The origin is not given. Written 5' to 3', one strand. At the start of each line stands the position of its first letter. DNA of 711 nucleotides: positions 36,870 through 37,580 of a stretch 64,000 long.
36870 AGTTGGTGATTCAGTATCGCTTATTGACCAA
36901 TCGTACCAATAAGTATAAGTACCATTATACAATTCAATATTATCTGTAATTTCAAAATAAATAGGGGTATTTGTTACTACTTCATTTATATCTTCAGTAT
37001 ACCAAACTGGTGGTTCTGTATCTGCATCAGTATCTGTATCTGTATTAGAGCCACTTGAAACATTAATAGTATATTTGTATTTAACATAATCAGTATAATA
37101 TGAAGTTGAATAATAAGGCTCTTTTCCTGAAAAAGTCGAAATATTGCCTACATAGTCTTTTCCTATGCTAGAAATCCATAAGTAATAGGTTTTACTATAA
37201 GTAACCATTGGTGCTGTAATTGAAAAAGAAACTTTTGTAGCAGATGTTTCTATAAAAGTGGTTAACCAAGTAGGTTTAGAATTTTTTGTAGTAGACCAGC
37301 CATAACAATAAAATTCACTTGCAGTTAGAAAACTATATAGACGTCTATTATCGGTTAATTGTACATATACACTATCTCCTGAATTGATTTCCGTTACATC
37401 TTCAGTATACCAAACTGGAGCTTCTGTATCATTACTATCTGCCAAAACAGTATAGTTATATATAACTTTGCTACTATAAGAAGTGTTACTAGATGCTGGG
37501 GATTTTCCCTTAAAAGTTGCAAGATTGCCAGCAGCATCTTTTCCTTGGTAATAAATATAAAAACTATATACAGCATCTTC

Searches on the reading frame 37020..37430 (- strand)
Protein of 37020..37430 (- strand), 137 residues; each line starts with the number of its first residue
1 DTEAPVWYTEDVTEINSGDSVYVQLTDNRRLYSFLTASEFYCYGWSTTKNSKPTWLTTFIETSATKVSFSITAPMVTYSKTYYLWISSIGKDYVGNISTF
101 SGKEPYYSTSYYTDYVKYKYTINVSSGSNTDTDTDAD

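Call 73: predict_structure(alignment_id=A5)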
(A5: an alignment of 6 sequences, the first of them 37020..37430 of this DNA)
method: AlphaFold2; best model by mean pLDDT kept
length: 137 residues; sequences in the alignment: 6
mean_pLDDT: 90.9   pTM: 0.83
mean pLDDT of the five models: 90.9, 88.5, 87.4, 85.1, 70.2
residues with pLDDT >= 90: 109; 70-90: 15; 50-70: 9; < 50: 4
segments of 3 or more residues with pLDDT < 50: 128-131
pLDDT, mean of each block of 10 residues (from residue 1): 89 97 95 90 96 95 96 96 97 94 94 95 74 54
secondary structure, 60 per line:
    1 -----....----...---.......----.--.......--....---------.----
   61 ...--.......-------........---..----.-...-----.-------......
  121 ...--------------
elements in order: E6-9 E14-16 E20-26 H34-40 E43-46 E61-63 E66-72 E80-87 E99-101 E115-123

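Call 78: fold_search(model_id=the predicted structure, library=pdb)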
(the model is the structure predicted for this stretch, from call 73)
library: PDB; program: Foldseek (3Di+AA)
matches with E <= 10: 1948; with E <= 0.001: 0
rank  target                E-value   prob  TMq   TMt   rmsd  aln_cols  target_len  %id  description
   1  9mtk_J                1.1e-03  0.99  0.33  0.39   8.8       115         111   15  Structure of porcine Fab 24-1G17 in complex with influenza H1N1 A/Hawaii/70/2019 hemagglutinin (released 2025-09-24)
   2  4rzc_A                1.1e-03  0.98  0.31  0.34   9.1       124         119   15  Fv M6P-1 in complex with mannose-6-phosphate (released 2015-11-04)
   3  4rzc_H                1.8e-03  0.97  0.31  0.34   9.1       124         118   15  Fv M6P-1 in complex with mannose-6-phosphate (released 2015-11-04)
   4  6niu_G                1.8e-03  0.96  0.31  0.35   8.8       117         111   13  Crystal structure of a human anti-ZIKV-DENV neutralizing antibody MZ4 in complex with ZIKV E glycoprotein (released 2019-12-25)
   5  4rzc_C                2.0e-03  0.97  0.32  0.35   9.0       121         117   15  Fv M6P-1 in complex with mannose-6-phosphate (released 2015-11-04)
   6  5k3x_B                2.3e-03  1.00  0.39  0.20   6.9       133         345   10  Crystal Structure of the sulfite dehydrogenase, SorT R78K mutant from Sinorhizobium meliloti (released 2017-05-24)
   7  7v27_A                2.3e-03  0.84  0.25  0.28   8.8       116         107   15  RBD/XG005 local refinement (released 2022-08-10)
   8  8pmx_H                2.4e-03  0.82  0.27  0.20  10.2       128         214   12  rat HEV P domain in complex with glycan-sensitive nAb p60.12 (released 2024-07-10)
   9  7wqv_H                2.6e-03  0.99  0.37  0.25   5.7       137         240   14  Crystal structure of a neutralizing monoclonal antibody (Ab08) in complex with SARS-CoV-2 receptor-binding domain (RBD (released 2023-01-25)
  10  5wob_W                2.6e-03  0.97  0.34  0.26  10.2       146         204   13  Crystal Structure Analysis of Fab1-Bound Human Insulin Degrading Enzyme (IDE) in Complex with Insulin (released 2018-04-18)
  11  7lzp_E                2.6e-03  0.96  0.34  0.35   9.9       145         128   14  LC/A-JPU-B9-JPU-A11-JPU-G11 (released 2021-12-22)
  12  9ml7_H                2.9e-03  0.91  0.30  0.33   9.0       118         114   17  Structure of the SARS-CoV-2 Spike 6P in complex with the rabbit M8b-C10 Fab (released 2025-06-04)
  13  7s83_A                3.1e-03  0.98  0.36  0.41   8.6       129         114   12  Crystal structure of SARS CoV-2 Spike Receptor Binding Domain in complex with shark neutralizing VNARs ShAb01 and ShAb (released 2022-11-23)
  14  6k7o_A                3.1e-03  0.97  0.30  0.38   9.0       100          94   18  Complex structure of LILRB4 and h128-3 antibody (released 2019-07-03)
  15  8dbz_B                3.1e-03  0.96  0.33  0.35   8.0       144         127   14  CryoEM structure of Hantavirus ANDV Gn(H) protein complex with 2Fabs ANDV-5 and ANDV-34 (released 2023-04-05)
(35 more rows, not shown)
